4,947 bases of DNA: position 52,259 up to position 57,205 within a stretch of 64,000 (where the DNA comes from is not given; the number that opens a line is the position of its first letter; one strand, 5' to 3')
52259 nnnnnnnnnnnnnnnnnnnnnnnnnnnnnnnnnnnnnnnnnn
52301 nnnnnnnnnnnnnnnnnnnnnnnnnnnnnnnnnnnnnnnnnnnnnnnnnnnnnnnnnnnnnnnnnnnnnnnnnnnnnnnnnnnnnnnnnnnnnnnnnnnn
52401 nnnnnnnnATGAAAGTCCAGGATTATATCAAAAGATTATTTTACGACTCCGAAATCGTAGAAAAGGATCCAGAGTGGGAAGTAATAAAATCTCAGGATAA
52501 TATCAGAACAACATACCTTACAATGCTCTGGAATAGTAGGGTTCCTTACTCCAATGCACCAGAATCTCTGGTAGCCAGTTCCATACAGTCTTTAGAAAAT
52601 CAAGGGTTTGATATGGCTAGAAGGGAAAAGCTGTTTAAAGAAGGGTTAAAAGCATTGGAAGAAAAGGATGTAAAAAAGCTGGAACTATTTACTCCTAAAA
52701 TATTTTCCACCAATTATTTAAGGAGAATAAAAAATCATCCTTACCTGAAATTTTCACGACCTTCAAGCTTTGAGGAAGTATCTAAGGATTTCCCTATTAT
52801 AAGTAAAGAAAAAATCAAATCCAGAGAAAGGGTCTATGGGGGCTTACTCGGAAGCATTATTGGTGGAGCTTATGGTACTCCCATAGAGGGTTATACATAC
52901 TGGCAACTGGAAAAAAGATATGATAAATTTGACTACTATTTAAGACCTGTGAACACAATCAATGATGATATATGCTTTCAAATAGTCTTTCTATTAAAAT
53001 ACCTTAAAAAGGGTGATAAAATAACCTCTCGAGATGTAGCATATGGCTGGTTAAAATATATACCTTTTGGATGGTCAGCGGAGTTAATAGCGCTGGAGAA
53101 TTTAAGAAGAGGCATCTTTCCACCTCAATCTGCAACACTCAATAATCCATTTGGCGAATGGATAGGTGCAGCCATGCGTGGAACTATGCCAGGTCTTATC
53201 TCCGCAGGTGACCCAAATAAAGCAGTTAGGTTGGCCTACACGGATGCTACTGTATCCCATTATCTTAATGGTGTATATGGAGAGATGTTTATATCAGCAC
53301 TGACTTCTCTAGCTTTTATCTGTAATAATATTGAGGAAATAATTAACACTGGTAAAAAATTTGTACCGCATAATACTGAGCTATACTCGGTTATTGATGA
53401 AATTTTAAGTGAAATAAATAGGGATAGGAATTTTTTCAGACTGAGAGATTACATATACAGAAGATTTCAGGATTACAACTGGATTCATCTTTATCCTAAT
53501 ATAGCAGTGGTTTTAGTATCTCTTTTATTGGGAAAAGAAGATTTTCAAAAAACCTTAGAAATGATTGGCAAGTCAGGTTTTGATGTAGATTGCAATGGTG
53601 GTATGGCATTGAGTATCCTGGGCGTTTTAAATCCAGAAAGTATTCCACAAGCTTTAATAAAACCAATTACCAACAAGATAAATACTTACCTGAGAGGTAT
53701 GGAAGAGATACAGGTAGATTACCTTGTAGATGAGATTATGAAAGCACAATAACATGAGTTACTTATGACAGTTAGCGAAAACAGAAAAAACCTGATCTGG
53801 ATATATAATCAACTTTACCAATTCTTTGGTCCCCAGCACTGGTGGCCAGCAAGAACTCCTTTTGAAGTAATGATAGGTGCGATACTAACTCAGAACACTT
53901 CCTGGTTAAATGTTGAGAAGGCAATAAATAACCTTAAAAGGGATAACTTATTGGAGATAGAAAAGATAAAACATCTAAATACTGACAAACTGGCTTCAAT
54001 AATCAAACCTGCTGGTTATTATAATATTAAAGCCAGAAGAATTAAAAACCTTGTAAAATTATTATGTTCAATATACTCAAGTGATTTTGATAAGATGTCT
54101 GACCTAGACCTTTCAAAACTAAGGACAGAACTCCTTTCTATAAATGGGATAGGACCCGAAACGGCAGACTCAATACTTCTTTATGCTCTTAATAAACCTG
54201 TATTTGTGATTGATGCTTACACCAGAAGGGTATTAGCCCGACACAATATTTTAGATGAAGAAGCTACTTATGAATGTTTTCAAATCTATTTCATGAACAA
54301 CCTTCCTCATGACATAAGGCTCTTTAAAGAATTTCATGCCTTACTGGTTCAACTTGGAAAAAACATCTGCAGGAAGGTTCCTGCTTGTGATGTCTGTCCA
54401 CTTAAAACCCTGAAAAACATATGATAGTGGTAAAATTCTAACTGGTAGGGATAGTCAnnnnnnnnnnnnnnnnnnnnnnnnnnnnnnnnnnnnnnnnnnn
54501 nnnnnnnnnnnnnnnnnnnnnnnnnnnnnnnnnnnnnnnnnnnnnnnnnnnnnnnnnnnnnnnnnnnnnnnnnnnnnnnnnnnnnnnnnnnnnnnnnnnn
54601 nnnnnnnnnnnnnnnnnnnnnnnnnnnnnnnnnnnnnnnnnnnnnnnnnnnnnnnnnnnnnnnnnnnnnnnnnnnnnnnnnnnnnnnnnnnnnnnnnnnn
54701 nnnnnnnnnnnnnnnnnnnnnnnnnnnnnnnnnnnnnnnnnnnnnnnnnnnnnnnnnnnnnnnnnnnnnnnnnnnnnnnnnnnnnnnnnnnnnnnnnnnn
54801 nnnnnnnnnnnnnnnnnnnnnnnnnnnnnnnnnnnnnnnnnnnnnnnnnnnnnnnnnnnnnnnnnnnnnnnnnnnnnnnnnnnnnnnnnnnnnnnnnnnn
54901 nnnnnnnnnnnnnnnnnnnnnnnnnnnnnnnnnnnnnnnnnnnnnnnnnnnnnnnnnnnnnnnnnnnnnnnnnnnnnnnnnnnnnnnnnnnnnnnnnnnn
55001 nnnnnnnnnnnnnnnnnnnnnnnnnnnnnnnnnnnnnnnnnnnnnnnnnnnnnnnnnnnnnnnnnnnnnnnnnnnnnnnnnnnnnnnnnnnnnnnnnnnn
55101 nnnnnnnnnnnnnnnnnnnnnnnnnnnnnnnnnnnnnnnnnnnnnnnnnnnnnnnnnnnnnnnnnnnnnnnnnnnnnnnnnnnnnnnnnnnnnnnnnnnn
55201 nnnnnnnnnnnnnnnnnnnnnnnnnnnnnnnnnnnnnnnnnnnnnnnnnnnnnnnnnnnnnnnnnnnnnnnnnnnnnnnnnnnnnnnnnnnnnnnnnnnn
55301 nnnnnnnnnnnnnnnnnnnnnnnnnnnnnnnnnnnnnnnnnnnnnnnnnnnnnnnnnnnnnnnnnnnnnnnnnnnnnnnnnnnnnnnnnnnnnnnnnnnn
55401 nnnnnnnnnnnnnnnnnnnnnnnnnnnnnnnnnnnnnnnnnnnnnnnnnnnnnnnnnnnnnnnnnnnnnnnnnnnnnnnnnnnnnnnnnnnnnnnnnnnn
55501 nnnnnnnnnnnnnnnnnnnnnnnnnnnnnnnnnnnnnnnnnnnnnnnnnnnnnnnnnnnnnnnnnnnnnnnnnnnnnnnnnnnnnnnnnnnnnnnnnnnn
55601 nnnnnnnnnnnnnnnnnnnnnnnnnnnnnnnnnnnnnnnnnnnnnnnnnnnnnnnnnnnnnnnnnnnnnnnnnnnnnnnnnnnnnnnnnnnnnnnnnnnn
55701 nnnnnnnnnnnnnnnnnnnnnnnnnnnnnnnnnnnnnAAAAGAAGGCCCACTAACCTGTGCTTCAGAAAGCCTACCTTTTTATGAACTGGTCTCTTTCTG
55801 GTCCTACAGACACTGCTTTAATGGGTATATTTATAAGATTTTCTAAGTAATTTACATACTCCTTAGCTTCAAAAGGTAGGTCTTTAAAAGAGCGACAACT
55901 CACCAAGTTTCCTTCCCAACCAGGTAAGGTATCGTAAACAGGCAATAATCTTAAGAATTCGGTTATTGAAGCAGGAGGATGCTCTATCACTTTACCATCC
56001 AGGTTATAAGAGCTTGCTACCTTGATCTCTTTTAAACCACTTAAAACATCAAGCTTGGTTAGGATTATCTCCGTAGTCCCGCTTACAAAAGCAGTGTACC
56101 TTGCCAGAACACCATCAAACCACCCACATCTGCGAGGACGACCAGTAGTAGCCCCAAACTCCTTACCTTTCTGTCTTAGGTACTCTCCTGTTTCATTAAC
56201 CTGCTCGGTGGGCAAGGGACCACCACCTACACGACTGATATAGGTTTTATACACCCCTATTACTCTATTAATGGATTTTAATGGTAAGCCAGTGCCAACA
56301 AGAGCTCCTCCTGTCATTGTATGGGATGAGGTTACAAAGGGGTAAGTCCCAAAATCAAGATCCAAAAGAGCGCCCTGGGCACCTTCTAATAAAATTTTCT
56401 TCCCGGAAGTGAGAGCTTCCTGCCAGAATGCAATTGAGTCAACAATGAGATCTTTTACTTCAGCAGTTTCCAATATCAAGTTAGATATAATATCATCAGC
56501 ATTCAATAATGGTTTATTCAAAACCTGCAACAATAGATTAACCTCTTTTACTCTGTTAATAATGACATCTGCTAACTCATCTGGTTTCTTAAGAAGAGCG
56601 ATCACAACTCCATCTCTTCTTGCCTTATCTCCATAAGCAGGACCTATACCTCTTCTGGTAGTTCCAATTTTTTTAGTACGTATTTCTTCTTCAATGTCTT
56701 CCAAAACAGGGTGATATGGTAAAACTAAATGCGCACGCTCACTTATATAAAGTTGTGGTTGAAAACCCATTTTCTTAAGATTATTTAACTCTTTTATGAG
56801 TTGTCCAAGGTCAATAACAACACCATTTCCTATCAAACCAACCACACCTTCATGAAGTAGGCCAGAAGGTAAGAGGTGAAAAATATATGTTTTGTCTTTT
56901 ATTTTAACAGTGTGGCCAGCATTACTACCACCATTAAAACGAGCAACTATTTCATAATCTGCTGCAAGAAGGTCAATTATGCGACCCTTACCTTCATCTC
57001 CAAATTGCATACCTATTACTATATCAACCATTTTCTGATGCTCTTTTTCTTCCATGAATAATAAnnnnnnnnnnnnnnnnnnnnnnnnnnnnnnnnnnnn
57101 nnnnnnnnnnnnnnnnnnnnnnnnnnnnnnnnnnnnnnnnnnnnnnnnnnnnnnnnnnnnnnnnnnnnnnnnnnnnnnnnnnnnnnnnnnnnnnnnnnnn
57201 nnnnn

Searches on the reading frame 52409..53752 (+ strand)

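Call 29: search_protein_families(library=pfam, proteins=[window:52409-53752:+])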
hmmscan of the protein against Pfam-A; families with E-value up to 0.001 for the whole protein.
window:52409-53752:+ (447 aa): 1 family
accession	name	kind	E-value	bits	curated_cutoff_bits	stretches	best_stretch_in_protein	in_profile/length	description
PF03747.19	ADP_ribosyl_GH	-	1.1e-37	130.7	26.2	1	144-414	1-286/287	ADP-ribosylglycohydrolase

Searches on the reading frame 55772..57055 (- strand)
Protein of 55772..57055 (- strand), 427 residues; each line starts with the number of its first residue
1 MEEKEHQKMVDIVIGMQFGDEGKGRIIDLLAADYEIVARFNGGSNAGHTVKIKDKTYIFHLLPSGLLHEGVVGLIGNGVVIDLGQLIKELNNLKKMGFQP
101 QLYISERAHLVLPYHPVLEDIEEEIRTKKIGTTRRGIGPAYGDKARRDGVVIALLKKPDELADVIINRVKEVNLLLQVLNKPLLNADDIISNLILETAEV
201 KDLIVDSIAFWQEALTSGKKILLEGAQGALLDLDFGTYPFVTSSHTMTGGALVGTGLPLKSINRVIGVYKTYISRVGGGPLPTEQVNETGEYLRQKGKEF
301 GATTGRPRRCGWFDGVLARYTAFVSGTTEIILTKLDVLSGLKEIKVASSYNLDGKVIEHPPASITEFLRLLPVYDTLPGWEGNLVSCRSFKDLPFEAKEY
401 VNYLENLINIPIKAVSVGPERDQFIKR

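Call 29: search_protein_families(library=pfam, proteins=[window:55772-57055:-])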
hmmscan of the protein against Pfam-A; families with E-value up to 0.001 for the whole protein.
window:55772-57055:- (427 aa): 1 family
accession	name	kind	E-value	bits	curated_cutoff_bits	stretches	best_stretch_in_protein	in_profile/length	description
PF00709.27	Adenylsucc_synt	-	2.2e-159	531.1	27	1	12-425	1-416/416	Adenylosuccinate synthetase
